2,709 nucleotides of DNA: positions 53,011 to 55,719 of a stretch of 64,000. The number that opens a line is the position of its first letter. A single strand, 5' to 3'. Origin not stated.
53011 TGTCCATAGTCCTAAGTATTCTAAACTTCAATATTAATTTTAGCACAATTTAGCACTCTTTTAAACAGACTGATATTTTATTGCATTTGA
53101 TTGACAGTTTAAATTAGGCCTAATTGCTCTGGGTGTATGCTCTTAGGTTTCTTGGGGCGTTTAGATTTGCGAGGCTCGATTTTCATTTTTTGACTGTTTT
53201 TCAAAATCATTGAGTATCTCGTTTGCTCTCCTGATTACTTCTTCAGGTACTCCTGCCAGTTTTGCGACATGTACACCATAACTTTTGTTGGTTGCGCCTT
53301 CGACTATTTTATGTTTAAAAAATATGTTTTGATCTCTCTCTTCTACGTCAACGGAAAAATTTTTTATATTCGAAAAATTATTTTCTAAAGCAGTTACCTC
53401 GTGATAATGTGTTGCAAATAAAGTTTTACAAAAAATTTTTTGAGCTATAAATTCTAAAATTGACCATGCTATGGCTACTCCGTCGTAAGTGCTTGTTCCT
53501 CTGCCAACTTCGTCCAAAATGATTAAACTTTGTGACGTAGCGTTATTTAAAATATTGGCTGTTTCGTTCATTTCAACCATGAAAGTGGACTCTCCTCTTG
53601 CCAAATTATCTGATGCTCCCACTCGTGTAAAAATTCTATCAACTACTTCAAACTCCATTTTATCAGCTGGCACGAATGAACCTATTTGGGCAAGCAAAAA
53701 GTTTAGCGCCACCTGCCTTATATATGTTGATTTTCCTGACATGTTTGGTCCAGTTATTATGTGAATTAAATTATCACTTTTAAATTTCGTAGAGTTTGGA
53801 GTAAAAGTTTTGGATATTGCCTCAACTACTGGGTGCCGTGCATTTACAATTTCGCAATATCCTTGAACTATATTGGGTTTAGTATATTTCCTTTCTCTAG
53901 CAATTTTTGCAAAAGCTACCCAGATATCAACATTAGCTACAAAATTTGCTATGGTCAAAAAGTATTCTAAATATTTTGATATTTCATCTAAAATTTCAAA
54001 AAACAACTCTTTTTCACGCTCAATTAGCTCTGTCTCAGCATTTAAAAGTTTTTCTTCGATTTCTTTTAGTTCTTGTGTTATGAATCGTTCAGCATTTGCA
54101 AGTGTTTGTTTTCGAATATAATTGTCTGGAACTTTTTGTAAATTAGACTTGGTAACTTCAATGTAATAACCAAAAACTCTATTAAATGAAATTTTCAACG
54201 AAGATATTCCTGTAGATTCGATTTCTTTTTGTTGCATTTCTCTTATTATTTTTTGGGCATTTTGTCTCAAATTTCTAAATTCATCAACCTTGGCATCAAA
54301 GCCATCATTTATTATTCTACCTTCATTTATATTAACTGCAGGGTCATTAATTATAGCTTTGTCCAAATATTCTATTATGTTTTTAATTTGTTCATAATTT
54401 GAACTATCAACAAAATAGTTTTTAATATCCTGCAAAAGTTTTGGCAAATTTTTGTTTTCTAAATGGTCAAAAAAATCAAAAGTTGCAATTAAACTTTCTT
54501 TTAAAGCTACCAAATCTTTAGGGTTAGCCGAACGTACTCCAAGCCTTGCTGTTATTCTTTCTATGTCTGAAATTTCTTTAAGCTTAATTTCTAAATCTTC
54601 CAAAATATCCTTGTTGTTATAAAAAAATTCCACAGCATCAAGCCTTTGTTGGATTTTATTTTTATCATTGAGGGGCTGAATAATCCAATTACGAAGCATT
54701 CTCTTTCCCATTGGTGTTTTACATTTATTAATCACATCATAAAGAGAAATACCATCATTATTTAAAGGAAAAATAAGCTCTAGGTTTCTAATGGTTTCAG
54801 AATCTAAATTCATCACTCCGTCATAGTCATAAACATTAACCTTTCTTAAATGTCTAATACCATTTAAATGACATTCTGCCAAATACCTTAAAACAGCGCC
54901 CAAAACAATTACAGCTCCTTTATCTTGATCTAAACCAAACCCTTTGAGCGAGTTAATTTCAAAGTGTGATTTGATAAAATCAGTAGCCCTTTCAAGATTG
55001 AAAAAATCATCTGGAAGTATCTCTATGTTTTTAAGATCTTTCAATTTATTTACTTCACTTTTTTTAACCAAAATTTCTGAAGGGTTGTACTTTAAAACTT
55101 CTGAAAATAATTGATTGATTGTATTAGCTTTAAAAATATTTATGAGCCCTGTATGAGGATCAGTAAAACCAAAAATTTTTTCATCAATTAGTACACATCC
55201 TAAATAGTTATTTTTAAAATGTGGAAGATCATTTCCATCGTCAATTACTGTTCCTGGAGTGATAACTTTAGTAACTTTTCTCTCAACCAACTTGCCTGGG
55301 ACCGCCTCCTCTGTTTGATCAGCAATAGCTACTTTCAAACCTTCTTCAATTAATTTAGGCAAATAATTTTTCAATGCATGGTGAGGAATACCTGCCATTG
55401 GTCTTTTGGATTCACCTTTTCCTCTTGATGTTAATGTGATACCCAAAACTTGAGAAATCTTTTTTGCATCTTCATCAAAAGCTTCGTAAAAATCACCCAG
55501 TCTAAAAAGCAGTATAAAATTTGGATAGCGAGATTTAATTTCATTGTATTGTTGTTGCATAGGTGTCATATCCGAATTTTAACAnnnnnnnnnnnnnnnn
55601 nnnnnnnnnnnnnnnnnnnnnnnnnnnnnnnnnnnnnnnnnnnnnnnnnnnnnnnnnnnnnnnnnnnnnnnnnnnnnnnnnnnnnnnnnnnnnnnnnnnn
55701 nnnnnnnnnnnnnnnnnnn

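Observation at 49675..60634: Cluster of single-nucleotide frameshifts in essential or conserved genes (hrcA, grpE, dnaK, proS x2; radA x2 at 22.4-22.6 kb)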

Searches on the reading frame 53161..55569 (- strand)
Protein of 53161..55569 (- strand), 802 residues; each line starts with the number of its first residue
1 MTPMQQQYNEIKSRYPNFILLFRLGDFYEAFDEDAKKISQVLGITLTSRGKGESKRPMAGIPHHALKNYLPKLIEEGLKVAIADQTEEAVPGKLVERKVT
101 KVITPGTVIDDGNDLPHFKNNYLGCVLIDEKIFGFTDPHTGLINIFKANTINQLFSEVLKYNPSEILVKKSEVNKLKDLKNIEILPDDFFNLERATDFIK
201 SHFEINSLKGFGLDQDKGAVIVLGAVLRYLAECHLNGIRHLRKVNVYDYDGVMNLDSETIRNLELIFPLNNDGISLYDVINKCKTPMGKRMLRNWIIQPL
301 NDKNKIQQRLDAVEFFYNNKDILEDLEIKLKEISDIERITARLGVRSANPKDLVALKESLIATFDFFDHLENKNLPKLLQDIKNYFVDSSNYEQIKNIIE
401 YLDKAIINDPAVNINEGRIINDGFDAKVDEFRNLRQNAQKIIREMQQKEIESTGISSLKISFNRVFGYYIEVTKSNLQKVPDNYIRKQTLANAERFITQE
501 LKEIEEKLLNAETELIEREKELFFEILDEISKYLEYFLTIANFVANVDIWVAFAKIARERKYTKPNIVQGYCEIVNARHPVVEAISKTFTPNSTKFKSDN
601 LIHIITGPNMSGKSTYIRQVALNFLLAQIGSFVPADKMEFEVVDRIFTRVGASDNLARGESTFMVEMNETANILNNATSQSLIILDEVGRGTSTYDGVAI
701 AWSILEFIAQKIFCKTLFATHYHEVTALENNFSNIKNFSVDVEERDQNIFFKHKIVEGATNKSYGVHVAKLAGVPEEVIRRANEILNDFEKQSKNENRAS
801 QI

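Call 8: find_encoding_contigs(protein=window:53161-55569:-, flank=10000, max_places=10)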
Protein window:53161-55569:- (802 aa): no gene with exactly this product is on record in the collection.

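Call 10: find_related_loci(query=window:53161-55569:-, collection=genome_contigs, flank=10000)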
Query window:53161-55569:- (802 aa) in genome_contigs; peptide patterns used: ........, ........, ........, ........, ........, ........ (x = any residue, [..] = any of these).
59 stretches matched a pattern; 2 encode a relative of the query (tblastn E <= 1e-3); 2 distinct loci.
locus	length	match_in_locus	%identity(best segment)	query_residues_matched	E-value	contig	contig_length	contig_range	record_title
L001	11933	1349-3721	50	1-790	0e+0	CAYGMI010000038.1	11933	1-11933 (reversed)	MAG TPA_asm: uncultured Candidatus Saccharibacteria bacterium isolate ERP116193_co2_98 genome assembly, contig: NODE_128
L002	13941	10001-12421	41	2-802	0e+0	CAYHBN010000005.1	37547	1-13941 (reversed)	MAG TPA_asm: uncultured Candidatus Peribacteria bacterium isolate ERP119702_co1_136 genome assembly, contig: NODE_947_le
